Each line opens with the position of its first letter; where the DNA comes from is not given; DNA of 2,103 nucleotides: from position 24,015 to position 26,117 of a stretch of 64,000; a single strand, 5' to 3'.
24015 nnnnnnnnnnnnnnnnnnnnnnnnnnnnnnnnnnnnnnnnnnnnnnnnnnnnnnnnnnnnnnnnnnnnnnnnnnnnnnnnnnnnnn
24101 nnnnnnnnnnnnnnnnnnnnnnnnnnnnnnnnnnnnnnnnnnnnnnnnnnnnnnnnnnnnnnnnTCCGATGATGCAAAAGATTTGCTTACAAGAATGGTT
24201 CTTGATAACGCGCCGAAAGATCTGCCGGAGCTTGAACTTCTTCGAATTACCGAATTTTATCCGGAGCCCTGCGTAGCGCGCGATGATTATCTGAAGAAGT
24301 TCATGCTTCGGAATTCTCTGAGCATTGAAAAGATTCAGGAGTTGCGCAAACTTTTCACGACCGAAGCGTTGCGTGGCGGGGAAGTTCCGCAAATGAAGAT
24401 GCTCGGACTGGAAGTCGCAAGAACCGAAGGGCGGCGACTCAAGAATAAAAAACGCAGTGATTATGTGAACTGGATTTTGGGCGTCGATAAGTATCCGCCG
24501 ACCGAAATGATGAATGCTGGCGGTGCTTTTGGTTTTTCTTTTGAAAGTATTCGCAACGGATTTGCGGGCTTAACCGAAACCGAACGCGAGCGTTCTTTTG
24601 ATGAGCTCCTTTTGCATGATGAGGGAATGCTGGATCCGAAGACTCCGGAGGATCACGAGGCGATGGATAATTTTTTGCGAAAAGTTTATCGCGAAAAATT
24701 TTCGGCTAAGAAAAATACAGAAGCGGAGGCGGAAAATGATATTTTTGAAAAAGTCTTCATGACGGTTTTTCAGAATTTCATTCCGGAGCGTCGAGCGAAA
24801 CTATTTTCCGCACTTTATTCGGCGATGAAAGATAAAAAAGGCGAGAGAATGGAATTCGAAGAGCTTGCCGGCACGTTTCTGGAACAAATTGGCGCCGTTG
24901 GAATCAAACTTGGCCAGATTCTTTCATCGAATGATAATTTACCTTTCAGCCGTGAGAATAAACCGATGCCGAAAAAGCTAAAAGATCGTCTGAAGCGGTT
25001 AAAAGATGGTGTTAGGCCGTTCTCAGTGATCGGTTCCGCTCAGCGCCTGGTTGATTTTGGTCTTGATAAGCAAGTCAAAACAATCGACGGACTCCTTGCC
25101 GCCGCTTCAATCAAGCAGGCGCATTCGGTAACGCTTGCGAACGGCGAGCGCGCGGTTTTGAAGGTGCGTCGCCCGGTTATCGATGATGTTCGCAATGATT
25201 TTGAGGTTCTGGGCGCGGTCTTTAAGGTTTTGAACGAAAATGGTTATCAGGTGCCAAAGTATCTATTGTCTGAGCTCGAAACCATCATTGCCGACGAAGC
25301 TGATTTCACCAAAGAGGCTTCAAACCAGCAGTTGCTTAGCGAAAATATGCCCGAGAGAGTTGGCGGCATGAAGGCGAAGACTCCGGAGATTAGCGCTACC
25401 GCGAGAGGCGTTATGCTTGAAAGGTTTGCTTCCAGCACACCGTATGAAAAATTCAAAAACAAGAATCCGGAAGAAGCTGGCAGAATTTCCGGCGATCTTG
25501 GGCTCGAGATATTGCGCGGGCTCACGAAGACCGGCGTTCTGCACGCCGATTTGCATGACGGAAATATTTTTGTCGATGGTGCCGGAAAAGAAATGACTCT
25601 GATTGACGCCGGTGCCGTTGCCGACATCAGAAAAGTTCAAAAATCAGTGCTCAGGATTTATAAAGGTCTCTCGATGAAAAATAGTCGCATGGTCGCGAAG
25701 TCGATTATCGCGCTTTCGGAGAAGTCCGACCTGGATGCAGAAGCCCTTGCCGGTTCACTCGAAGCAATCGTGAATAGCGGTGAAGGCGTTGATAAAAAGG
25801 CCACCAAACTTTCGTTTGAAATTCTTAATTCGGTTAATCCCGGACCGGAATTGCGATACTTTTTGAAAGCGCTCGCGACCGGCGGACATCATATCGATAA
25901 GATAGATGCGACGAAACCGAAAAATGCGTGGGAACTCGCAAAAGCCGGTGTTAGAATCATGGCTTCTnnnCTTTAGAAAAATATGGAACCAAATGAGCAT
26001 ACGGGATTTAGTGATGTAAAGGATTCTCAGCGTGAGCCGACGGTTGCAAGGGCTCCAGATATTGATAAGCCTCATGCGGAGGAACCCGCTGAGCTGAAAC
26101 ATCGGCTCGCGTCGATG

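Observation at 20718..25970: Giant 1750-aa protein combining an HExxH zincin-like motif with a C-terminal UbiB/ABC1 atypical kinase domain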

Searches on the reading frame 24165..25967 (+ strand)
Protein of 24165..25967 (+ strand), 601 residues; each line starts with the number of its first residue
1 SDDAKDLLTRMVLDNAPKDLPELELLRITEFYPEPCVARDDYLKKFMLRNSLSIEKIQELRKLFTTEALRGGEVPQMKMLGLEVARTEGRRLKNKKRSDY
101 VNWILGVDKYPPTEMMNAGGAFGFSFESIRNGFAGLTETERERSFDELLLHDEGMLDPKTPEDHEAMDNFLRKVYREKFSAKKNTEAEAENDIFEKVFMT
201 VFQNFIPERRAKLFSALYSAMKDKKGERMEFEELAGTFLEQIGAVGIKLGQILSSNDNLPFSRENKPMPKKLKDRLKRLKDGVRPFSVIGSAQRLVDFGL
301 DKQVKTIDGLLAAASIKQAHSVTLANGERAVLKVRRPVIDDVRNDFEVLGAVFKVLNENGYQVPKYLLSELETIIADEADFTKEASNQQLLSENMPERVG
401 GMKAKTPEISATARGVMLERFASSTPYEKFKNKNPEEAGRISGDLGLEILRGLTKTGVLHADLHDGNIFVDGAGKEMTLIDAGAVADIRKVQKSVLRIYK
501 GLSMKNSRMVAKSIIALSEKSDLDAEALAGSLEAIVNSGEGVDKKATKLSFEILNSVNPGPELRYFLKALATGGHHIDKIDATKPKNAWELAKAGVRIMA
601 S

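Call 80: predict_structure(alignment_id=A5)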
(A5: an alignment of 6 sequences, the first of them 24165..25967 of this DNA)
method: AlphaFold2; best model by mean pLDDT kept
length: 601 residues; sequences in the alignment: 6
mean_pLDDT: 83.2   pTM: 0.82
mean pLDDT of the five models: 83.2, 80.8, 78.8, 78.4, 75.5
residues with pLDDT >= 90: 201; 70-90: 321; 50-70: 65; < 50: 14
segments of 3 or more residues with pLDDT < 50: 69-80
pLDDT, mean of each block of 10 residues (from residue 1): 68 77 88 78 87 89 65 40 59 78 83 66 64 71 74 78 90 87 60 90 88 85 72 86 89 83 80 88 75 90 92 84 93 76 87 92 90 88 91 87 88 91 84 89 90 91 87 84 86 94 94 91 85 92 91 90 92 90 84 86 80
secondary structure, 60 per line:
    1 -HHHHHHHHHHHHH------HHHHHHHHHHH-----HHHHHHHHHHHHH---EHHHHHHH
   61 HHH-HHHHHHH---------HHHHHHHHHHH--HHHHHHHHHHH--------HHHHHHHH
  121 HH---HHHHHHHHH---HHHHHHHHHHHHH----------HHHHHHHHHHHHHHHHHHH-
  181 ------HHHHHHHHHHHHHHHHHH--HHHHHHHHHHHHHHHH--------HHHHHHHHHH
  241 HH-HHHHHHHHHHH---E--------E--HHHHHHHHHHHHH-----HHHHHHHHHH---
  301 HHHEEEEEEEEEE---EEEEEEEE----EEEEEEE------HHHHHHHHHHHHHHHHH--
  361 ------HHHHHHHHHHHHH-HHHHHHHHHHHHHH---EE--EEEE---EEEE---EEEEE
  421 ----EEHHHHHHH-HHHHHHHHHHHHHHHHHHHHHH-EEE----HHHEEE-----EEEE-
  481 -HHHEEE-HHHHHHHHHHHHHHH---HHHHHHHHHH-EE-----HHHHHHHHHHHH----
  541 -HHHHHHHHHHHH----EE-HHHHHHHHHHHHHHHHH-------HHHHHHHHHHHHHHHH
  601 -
elements in order: H2-14 H21-31 H37-49 H54-63 H65-71 H81-91 H94-104 H113-122 H126-134 H138-150 H161-179 H187-204 H207-222 H231-242 H244-254 H270-282 H288-297 E304-313 E317-324 E329-335 H342-358 H367-379 H381-394 E402-405 E409-412 E416-420 H427-433 H435-456 E458-460 E468-470 E476-479 E485-487 H489-503 H507-516 H525-536 H542-553 H561-577 H585-600

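Call 82: fold_search(model_id=the predicted structure, library=pdb)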
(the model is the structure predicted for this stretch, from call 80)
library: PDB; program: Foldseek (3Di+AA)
matches with E <= 10: 1531; with E <= 0.001: 309
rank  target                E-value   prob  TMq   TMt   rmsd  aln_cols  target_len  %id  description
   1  7udq_A                1.7e-12  1.00  0.46  0.70   5.6       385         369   18  Crystal structure of COQ8A-CA157 inhibitor complex in space group P1 (released 2023-01-18)
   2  5i35                  4.6e-12  1.00  0.48  0.71   5.3       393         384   18  Structure of the Human mitochondrial kinase COQ8A R611K with AMPPNP (Cerebellar Ataxia and Ubiquinone Deficiency Through (released 2016-08-17)
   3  7udq_B                7.1e-12  1.00  0.47  0.71   5.6       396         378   19  Crystal structure of COQ8A-CA157 inhibitor complex in space group P1 (released 2023-01-18)
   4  7udp                  2.9e-11  1.00  0.45  0.68   5.6       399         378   18  Crystal structure of COQ8A-CA157 inhibitor complex in space group C2 (released 2023-01-18)
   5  4ped                  4.3e-11  1.00  0.46  0.68   6.0       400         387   18  Mitochondrial ADCK3 employs an atypical protein kinase-like fold to enable coenzyme Q biosynthes (released 2014-11-19)
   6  7cyr                  3.9e-10  1.00  0.41  0.57   6.5       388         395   18  The closed conformation of MSMEG_1954 from Mycobacterium smegmatis (released 2021-12-08)
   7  5yjz                  1.2e-09  1.00  0.34  0.48  11.5       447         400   16  The native crystal structure of Rv3197 from Mycobacterium tuberculosis (released 2018-02-07)
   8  5yk0                  1.8e-09  1.00  0.33  0.47   7.7       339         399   19  The complex structure of Rv3197-ADP from Mycobacterium tuberculosis (released 2018-02-07)
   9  5yk1                  2.2e-09  1.00  0.32  0.45  12.6       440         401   18  The complex structure of Rv3197-AMPPNP from Mycobacterium tuberculosis (released 2018-02-07)
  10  5yk2                  5.2e-09  1.00  0.31  0.44  12.8       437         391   18  The complex structure of Rv3197-erythromycin from Mycobacterium tuberculosis (released 2018-02-07)
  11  7cz2                  8.0e-09  1.00  0.34  0.60   6.8       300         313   20  The complex structure of MSMEG_1954-ADP from Mycobacterium smegmatis (released 2021-12-08)
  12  7cy2                  2.5e-08  1.00  0.34  0.59   6.7       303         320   20  The open conformation of MSMEG_1954 from Mycobacterium smegmatis (released 2021-12-08)
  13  6b2q_B                2.4e-06  1.00  0.20  0.41  12.0       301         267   15  Dual Inhibition of the Essential Protein Kinases A and B in Mycobacterium tuberculosis (released 2018-02-14)
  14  6b2q_A                8.0e-06  1.00  0.22  0.45  11.2       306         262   14  Dual Inhibition of the Essential Protein Kinases A and B in Mycobacterium tuberculosis (released 2018-02-14)
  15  8gmc_A                1.3e-05  1.00  0.18  0.33  13.1       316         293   13  CRYSTAL STRUCTURE OF AP2 ASSOCIATED KINASE 1 COMPLEXED WITH 5-[(4-aminopiperidin-1-yl)methyl]-N-{3-[5-(propan-2-yl)-1, (released 2023-07-12)
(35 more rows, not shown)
